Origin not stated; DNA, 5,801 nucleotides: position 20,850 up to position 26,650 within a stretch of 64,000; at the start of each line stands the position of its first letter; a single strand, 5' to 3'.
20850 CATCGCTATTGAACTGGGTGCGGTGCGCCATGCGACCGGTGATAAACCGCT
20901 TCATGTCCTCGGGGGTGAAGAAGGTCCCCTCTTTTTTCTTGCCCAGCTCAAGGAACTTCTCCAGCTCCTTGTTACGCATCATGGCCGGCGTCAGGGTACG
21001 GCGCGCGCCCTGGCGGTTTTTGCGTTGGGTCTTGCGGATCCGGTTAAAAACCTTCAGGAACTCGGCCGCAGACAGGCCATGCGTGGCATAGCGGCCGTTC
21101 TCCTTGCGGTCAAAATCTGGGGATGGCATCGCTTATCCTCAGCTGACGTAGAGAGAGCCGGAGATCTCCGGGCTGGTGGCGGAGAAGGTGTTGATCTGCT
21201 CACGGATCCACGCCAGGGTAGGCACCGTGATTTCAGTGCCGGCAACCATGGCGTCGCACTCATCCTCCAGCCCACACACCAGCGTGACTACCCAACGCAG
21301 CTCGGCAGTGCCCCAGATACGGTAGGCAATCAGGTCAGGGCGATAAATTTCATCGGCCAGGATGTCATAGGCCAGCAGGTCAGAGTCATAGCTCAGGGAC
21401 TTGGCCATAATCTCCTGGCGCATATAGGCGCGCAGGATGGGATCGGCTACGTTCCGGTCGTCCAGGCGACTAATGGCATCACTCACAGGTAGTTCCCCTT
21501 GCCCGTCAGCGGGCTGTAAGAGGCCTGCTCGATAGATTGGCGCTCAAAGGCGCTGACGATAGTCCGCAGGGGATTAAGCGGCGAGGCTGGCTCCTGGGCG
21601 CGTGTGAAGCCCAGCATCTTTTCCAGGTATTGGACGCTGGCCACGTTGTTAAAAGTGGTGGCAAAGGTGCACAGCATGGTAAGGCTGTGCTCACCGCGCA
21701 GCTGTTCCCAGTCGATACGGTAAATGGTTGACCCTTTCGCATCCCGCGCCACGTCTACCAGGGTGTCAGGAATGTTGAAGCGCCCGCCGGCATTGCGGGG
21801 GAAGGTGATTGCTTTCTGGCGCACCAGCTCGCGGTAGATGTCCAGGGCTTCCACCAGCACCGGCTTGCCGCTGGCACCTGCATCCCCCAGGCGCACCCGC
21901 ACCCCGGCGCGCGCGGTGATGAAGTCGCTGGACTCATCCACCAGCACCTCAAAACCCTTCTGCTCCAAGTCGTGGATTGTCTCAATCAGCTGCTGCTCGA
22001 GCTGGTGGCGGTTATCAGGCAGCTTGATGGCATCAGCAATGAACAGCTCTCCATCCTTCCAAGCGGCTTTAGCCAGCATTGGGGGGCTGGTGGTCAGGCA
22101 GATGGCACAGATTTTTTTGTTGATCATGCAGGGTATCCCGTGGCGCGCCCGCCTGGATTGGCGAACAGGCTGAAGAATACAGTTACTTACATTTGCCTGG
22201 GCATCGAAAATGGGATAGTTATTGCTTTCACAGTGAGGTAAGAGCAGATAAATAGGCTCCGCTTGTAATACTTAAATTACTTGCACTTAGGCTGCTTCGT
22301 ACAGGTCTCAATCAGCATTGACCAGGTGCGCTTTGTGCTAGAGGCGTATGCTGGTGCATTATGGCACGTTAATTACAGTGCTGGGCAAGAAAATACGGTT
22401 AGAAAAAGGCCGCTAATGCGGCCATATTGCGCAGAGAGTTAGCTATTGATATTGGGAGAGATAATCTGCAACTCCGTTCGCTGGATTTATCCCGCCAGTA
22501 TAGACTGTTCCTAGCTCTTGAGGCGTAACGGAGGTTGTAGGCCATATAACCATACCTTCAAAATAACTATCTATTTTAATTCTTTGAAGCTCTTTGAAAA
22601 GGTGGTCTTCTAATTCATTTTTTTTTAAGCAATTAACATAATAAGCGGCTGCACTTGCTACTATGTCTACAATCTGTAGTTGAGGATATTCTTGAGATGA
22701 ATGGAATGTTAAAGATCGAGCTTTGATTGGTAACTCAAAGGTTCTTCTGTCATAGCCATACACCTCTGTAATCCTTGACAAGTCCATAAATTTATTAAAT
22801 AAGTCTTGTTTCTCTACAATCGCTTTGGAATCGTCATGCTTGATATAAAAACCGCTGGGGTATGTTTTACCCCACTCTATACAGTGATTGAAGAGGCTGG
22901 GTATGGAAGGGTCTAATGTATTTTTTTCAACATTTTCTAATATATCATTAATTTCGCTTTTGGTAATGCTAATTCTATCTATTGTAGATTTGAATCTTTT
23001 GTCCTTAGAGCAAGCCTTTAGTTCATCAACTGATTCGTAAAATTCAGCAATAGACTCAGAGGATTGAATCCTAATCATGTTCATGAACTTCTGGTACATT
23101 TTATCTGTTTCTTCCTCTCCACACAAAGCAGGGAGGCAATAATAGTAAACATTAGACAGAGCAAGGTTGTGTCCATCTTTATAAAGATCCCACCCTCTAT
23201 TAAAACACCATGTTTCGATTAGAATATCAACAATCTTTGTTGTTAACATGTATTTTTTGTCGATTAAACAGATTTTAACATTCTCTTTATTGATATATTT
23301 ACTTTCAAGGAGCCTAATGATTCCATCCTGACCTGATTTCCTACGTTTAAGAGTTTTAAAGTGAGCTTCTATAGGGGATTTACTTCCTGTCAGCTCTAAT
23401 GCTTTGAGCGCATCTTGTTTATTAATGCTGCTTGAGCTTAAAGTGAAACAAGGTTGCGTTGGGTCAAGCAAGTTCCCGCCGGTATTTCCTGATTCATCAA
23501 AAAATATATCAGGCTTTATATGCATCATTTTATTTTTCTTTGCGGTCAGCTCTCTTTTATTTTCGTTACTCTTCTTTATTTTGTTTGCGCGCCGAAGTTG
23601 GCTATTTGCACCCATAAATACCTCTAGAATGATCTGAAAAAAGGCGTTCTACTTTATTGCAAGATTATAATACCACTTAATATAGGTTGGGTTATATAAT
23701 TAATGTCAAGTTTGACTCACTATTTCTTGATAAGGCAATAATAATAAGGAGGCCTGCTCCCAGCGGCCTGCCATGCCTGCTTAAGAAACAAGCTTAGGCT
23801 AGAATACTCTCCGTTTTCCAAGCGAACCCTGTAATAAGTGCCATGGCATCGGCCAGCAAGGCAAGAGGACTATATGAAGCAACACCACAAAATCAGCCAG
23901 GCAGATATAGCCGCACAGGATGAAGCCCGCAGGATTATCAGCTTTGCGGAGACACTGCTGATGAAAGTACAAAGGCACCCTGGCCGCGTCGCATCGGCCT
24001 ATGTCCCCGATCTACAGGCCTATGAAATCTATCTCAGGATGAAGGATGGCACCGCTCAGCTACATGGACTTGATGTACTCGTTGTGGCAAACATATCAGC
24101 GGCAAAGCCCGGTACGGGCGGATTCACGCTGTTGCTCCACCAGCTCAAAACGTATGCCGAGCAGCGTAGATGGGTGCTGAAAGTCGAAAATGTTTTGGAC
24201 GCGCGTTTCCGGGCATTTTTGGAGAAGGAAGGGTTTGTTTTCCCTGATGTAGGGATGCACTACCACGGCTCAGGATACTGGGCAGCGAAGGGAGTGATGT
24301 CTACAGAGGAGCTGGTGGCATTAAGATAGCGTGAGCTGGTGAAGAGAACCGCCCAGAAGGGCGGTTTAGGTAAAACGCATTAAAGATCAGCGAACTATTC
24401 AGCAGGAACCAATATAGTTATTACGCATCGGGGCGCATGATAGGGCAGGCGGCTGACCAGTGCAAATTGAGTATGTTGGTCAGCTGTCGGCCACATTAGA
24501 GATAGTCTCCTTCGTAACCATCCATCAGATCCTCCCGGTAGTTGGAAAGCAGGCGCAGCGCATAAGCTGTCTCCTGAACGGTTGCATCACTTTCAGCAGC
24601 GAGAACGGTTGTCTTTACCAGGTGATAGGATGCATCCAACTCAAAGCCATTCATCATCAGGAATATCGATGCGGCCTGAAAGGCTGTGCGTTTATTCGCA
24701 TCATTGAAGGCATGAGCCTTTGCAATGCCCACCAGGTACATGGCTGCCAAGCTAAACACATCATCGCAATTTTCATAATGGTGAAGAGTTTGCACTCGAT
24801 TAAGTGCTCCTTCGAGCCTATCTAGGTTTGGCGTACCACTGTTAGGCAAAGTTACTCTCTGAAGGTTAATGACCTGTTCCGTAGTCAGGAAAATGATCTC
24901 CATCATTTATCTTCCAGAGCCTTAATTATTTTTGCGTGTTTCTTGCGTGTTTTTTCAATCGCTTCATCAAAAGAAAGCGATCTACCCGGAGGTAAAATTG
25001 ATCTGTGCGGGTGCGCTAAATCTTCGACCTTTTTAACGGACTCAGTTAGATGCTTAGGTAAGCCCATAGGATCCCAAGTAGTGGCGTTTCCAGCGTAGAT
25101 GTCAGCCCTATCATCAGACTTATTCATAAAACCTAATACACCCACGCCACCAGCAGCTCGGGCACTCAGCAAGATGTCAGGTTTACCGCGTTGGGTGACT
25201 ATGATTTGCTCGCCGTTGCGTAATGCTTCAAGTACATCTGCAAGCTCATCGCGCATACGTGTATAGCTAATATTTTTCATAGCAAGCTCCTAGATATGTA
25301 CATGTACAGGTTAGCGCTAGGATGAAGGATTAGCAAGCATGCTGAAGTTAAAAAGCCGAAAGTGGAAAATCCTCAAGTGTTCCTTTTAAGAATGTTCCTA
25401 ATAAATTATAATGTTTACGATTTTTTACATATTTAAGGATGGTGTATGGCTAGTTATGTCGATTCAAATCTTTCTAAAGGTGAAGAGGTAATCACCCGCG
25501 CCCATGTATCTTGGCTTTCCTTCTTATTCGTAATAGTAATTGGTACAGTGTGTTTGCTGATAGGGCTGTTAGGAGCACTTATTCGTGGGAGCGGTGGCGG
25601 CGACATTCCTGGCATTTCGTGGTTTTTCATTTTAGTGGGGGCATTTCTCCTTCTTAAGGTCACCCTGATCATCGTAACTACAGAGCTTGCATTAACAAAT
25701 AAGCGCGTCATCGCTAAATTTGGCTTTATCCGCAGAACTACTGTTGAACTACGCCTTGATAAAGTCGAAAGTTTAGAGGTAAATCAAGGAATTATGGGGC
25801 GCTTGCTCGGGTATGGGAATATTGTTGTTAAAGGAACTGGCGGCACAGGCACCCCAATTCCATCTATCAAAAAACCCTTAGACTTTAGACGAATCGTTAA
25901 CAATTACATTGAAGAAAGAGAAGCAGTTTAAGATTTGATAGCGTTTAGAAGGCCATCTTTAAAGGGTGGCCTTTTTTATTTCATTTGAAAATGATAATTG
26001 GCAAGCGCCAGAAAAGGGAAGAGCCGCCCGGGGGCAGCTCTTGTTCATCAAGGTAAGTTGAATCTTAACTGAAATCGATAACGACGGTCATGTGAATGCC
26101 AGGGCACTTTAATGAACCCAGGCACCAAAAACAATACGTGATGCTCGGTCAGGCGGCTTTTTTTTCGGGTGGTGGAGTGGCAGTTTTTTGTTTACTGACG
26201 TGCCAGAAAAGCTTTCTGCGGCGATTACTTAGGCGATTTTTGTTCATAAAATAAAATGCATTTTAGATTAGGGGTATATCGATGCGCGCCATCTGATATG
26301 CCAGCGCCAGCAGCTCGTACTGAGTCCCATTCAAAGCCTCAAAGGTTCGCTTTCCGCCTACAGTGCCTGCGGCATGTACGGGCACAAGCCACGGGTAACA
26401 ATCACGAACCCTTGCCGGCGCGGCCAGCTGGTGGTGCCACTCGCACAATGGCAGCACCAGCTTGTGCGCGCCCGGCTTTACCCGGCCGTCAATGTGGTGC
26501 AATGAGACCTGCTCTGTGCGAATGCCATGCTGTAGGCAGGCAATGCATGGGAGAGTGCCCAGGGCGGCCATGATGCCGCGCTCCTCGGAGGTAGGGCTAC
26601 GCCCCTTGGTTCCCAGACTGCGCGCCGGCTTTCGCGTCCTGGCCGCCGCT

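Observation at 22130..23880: AT-rich DUF3800-like gene with a Lys-rich N-terminal extension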

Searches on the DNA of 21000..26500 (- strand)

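Call 15: search_rna_families(source=window, start=21000, end=26500, threshold=evalue, max_evalue=1, show_alignments=3)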
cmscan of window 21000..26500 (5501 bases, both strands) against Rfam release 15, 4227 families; matches with E-value up to 1: 1.
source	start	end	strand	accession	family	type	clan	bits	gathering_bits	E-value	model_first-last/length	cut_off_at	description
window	21355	21420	-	RF03791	mir-4526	Gene; miRNA;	-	25.2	100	0.22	1-87/87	no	mir-4526 microRNA precursor family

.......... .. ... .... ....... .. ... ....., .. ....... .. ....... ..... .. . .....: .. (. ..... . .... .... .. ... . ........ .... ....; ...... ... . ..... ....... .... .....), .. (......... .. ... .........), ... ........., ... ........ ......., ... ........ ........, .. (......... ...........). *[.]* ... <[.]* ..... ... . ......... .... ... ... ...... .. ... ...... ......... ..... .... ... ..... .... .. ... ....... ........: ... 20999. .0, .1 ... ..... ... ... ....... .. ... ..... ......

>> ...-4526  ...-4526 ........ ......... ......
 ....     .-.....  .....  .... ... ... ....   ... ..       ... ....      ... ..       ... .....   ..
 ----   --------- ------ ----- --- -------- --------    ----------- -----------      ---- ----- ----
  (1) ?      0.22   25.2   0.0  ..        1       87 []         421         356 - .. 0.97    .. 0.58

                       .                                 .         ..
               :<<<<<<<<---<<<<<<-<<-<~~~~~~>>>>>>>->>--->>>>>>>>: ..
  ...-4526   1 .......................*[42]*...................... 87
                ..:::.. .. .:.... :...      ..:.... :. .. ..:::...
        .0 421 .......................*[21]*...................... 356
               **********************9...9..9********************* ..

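Call 37: search_dna_similar(query=L002:9770-11360:+, collection=ecoli_genomes, mode=near, max_rows=15, rows=spread)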
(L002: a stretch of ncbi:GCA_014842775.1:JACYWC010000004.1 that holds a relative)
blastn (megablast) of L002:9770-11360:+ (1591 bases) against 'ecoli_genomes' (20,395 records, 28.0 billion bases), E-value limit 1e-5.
Records with a match: 38; places in all: 38; records where one place covers at least 80% of the query: 0.
Genomes with a match: 38 of 5426; with a place that covers at least 80% of the query: 0. Places per genome that has any: lowest 1, median 1, highest 1. On chromosomes: 38 places; on plasmids: 0.
Best place of each record, by identity: 90-95% 2; 80-90% 36.
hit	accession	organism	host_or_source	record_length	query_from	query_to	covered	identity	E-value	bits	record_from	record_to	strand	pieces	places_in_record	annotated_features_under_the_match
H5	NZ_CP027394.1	Escherichia coli O104:H4 strain FDAARGOS_349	Homo sapiens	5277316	224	1444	77%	82.5%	0e+0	1068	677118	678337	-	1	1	DUF3800 domain-containing protein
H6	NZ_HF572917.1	Escherichia coli strain HUSEC2011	Homo sapiens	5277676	224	1444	77%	82.5%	0e+0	1068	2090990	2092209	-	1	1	DUF3800 domain-containing protein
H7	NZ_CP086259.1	Escherichia coli strain SCPM-O-B-9427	Homo sapiens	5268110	224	1444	77%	82.5%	0e+0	1068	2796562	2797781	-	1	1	DUF3800 domain-containing protein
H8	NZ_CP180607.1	Escherichia coli strain PS1Thumoskin9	Homo sapiens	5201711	224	1444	77%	82.5%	0e+0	1068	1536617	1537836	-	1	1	DUF3800 domain-containing protein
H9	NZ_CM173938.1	Escherichia coli strain E143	Homo sapiens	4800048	224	1444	77%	82.5%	0e+0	1068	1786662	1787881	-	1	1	DUF3800 domain-containing protein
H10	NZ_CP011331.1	Escherichia coli O104:H4 str. C227-11 strain C227-11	Homo sapiens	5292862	224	1398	74%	83.1%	0e+0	1068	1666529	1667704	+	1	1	DUF3800 domain-containing protein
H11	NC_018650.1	Escherichia coli O104:H4 str. 2009EL-2050 strain 2009EL-2050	Unknown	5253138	224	1398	74%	83.1%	0e+0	1068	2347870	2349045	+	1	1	DUF3800 domain-containing protein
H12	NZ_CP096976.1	Escherichia coli strain 17-07187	Homo sapiens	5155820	224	1398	74%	83.1%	0e+0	1068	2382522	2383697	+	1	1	DUF3800 domain-containing protein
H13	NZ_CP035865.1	Escherichia coli strain E275 a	Homo sapiens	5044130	224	1398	74%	83.1%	0e+0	1068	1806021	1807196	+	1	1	DUF3800 domain-containing protein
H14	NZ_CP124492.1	Escherichia coli strain AVS0225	environmental: river near WWTP effluent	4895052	224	1398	74%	83.1%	0e+0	1068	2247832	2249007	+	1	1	DUF3800 domain-containing protein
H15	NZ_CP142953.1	Escherichia coli strain EC190759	Homo sapiens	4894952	224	1398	74%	83.1%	0e+0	1068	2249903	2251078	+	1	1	DUF3800 domain-containing protein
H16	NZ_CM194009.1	Escherichia coli strain KUN2017-0933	Homo sapiens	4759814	224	1398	74%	83.1%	0e+0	1068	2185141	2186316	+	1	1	DUF3800 domain-containing protein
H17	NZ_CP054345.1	Escherichia coli strain SCU-176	Homo sapiens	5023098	224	1398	74%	83.0%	0e+0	1062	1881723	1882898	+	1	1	DUF3800 domain-containing protein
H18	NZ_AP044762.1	Escherichia coli strain TK3046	calf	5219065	224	1398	74%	83.0%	0e+0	1062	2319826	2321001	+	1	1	DUF3800 domain-containing protein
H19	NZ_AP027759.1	Escherichia coli strain 2017-02-1CC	Homo sapiens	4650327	24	84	4%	91.8%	5e-13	86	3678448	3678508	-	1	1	none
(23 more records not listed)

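Call 39: get_annotated_region(hit=H10, flank=12000)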
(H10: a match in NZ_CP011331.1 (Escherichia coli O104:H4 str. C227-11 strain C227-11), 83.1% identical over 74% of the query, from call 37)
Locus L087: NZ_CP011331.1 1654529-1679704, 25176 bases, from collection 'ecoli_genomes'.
description: Escherichia coli O104:H4 str. C227-11 isolate 368 shch chromosome, complete genome
organism: Escherichia coli O104:H4 str. C227-11 strain C227-11 (NCBI taxid 1048254)
replicon: chromosome; assembly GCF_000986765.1
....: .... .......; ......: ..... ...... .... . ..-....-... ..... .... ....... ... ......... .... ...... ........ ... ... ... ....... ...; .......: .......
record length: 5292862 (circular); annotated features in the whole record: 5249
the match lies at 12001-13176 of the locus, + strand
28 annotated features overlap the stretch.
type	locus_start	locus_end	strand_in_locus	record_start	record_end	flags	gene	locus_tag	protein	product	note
CDS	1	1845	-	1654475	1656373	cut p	espL1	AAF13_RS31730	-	type III secretion system effector EspL1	internal stop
CDS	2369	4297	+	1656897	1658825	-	thrS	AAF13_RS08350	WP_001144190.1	threonine--tRNA ligase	-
CDS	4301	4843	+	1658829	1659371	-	infC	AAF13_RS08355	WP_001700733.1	translation initiation factor IF-3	-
CDS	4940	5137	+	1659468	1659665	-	rpmI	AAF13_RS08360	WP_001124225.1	50S ribosomal protein L35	-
CDS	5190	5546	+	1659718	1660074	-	rplT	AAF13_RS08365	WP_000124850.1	50S ribosomal protein L20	-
sequence_feature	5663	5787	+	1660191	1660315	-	-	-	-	-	Phe leader region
CDS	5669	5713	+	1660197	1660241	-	pheM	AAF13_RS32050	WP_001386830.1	pheST operon leader peptide PheM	-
CDS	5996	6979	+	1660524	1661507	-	pheS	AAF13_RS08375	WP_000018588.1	phenylalanine--tRNA ligase subunit alpha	-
CDS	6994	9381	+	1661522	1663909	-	pheT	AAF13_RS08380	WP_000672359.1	phenylalanine--tRNA ligase subunit beta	-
CDS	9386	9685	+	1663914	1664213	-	ihfA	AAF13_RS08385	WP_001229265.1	integration host factor subunit alpha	-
CDS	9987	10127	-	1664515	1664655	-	-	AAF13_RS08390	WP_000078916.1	Hok/Gef family protein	-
CDS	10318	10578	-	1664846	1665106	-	-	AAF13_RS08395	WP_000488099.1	ogr/Delta-like zinc finger family protein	-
CDS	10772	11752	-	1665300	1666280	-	-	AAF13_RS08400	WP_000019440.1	IS5-like element ISKpn26 family transposase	-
CDS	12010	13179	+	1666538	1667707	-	-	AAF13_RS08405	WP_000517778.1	DUF3800 domain-containing protein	-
CDS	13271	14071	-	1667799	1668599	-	-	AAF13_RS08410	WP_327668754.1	contractile injection system protein, VgrG/Pvc8 family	-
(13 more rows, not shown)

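Call 60: search_dna_similar(query=L010:12620-12715:+, collection=ecoli_genomes, mode=distant, max_rows=25, max_evalue=0.001)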
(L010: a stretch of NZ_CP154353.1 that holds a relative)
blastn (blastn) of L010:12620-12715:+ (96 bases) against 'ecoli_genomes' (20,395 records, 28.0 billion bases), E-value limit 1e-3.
Records with a match: 238; places in all: 247; records where one place covers at least 80% of the query: 1.
Genomes with a match: 238 of 5426; with a place that covers at least 80% of the query: 1. Places per genome that has any: lowest 1, median 1, highest 2. On chromosomes: 247 places; on plasmids: 0.
Best place of each record, by identity: 80-90% 8; 60-80% 230.
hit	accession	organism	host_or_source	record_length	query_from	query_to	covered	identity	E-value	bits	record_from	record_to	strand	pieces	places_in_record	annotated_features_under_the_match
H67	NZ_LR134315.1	Escherichia coli strain NCTC9064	missing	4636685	1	83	86%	84.3%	5e-16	92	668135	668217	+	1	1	hypothetical protein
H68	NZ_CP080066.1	Escherichia coli strain 19SZHZ803Rt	Homo sapiens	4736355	25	94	73%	82.9%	1e-10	73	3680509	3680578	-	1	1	none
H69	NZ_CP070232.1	Escherichia coli strain 10R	turkey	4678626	25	94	73%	82.9%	1e-10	73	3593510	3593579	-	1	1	none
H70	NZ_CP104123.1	Escherichia coli strain USDA-ARS-USMARC-49610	Bos taurus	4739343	25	94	73%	82.9%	1e-10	73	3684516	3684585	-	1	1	none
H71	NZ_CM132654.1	Escherichia coli strain mip270_04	manure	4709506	25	94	73%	82.9%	1e-10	73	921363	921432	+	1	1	none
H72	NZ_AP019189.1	Escherichia coli strain M217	Homo sapiens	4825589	13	83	74%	77.8%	5e-4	52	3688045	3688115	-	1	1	none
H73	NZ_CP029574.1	Escherichia coli strain DA33133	Homo sapiens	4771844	13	83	74%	77.8%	5e-4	52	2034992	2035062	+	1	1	none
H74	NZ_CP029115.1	Escherichia coli strain AR435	missing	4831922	13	83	74%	77.8%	5e-4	52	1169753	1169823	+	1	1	none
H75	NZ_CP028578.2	Escherichia coli strain WCHEC005784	Homo sapiens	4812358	13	83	74%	77.8%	5e-4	52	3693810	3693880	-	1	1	none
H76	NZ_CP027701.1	Escherichia coli strain 675SK2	-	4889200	13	83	74%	77.8%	5e-4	52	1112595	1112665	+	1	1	none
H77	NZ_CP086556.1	Escherichia coli strain ESY002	Homo sapiens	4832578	13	83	74%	77.8%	5e-4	52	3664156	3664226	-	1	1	none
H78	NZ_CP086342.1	Escherichia coli strain ESY001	Homo sapiens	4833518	13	83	74%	77.8%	5e-4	52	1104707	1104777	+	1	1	none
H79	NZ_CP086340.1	Escherichia coli strain ESY003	Homo sapiens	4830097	13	83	74%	77.8%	5e-4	52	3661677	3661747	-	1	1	none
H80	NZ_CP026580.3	Escherichia coli strain WCHEC005237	Homo sapiens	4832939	13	83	74%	77.8%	5e-4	52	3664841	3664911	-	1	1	none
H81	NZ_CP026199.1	Escherichia coli strain ECONIH6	Homo sapiens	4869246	13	83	74%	77.8%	5e-4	52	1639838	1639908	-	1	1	none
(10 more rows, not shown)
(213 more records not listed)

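Call 61: get_annotated_region(hit=H68, flank=9000)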
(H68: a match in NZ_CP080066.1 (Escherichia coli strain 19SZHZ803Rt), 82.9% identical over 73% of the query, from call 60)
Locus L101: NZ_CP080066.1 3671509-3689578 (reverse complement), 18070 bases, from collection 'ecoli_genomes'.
description: Escherichia coli strain 19SZHZ803Rt chromosome, complete genome
organism: Escherichia coli strain 19SZHZ803Rt (NCBI taxid 562)
replicon: chromosome; assembly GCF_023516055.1
host: Homo sapiens; source: Human feces; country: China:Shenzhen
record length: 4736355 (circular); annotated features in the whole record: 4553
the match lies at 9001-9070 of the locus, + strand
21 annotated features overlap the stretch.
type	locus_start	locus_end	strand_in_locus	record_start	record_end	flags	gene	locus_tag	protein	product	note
CDS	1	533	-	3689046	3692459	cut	-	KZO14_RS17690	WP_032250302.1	DEAD/DEAH box helicase family protein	-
CDS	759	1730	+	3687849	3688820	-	-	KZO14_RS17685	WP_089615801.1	toll/interleukin-1 receptor domain-containing protein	-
CDS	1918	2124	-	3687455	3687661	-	-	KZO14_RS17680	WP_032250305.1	helix-turn-helix transcriptional regulator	-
CDS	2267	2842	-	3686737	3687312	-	-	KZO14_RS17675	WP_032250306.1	rolling circle replication-associated protein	-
CDS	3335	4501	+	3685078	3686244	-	-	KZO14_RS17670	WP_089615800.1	hypothetical protein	-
CDS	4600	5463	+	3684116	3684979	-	yfjP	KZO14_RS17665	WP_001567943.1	GTPase family protein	-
CDS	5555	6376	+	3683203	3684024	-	yfjQ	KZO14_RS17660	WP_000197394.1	DUF932 domain-containing protein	-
CDS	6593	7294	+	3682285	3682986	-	yfjR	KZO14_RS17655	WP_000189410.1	WYL domain-containing protein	-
CDS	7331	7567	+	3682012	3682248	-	ypjK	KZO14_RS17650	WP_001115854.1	protein YpjK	-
CDS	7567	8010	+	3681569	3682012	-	-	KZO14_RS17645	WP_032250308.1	YfjS/YafY family lipoprotein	-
CDS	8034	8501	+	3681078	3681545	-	yfjT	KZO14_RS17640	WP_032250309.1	protein YfjT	-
CDS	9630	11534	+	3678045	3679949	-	-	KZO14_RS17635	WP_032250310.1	ATP-dependent nuclease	-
CDS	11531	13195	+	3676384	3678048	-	-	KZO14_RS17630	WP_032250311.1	UvrD-helicase domain-containing protein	-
CDS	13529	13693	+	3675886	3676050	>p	-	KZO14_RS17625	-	DUF905 family protein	frameshifted; incomplete; partial in the middle of a contig; missing N-terminus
CDS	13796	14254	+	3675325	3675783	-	-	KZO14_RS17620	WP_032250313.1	antirestriction protein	-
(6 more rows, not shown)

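Call 62: get_annotated_region(hit=H72, flank=9000)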
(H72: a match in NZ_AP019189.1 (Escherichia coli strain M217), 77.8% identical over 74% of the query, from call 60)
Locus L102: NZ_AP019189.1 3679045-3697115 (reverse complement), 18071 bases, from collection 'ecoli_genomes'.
description: Escherichia coli strain M217 chromosome, complete genome
organism: Escherichia coli strain M217 (NCBI taxid 562)
replicon: chromosome; assembly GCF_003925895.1
host: Homo sapiens; source: -; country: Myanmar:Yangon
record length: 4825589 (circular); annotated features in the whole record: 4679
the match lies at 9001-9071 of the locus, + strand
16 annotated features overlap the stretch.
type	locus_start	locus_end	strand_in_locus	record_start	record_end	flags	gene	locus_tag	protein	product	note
CDS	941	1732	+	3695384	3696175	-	-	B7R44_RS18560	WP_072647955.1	hypothetical protein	-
CDS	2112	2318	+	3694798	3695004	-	-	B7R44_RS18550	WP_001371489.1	helix-turn-helix transcriptional regulator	-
CDS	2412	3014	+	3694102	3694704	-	-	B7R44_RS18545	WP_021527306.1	hypothetical protein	-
CDS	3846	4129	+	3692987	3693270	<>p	-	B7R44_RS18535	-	IS21 family transposase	frameshifted; incomplete; partial in the middle of a contig; missing N-terminus and C-terminus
CDS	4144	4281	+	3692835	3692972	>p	-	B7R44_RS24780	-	AAA family ATPase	incomplete; partial in the middle of a contig; missing N-terminus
CDS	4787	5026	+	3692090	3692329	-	-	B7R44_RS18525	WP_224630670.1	hypothetical protein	-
CDS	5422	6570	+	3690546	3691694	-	-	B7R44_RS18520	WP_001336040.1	hypothetical protein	-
CDS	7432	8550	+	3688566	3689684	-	-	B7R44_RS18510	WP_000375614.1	hypothetical protein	-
CDS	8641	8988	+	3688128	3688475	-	-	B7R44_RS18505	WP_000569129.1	GNAT family N-acetyltransferase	-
CDS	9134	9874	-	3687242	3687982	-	-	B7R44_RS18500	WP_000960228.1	DUF2971 domain-containing protein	-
CDS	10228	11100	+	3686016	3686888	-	-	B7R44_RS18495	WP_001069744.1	GTPase family protein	-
CDS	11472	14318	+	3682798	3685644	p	-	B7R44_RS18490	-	Ag43/Cah family autotransporter adhesin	internal stop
CDS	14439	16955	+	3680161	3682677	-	-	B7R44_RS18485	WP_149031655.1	hypothetical protein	-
CDS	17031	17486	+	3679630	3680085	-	-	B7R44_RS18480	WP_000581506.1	IrmA family protein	-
CDS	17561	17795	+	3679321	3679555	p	-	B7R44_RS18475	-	DUF905 family protein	frameshifted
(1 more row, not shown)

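Call 72: search_rna_families(sources=[L002, L013, L014, L016, L025, L033, L036], threshold=gathering)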
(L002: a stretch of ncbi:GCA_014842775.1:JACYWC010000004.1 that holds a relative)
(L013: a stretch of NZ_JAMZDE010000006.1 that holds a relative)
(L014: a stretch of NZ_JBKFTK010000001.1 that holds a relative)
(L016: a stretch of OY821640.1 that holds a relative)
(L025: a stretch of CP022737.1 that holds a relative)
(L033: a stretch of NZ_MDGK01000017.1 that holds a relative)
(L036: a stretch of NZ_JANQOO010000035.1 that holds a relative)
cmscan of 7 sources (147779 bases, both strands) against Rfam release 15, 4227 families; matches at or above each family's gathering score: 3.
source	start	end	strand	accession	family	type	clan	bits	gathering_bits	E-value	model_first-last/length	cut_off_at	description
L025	6555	6642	+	RF00005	tRNA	Gene; tRNA;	CL00001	60.2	29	3.6e-10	1-71/71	no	tRNA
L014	8035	8122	-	RF02221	sRNA-Xcc1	Gene; sRNA;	-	57.3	53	2.8e-07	1-87/87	no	sRNA-Xcc1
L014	15078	15163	-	RF02221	sRNA-Xcc1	Gene; sRNA;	-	56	53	5.7e-07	1-87/87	no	sRNA-Xcc1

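Call 73: search_rna_families(sources=[L038, L039, L044, L045, L049, L055, L056], threshold=gathering)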
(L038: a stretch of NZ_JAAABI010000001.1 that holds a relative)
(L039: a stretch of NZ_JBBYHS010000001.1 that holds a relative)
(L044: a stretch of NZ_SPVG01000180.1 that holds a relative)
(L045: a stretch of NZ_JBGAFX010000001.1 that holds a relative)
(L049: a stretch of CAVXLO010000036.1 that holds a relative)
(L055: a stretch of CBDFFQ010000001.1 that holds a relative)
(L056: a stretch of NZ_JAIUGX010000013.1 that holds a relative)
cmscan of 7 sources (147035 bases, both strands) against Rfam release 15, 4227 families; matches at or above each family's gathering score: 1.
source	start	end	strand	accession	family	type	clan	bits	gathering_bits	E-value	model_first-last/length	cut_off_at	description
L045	310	497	+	RF00013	6S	Gene;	-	81.1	46.4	4.7e-14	1-187/187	no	6S / SsrS RNA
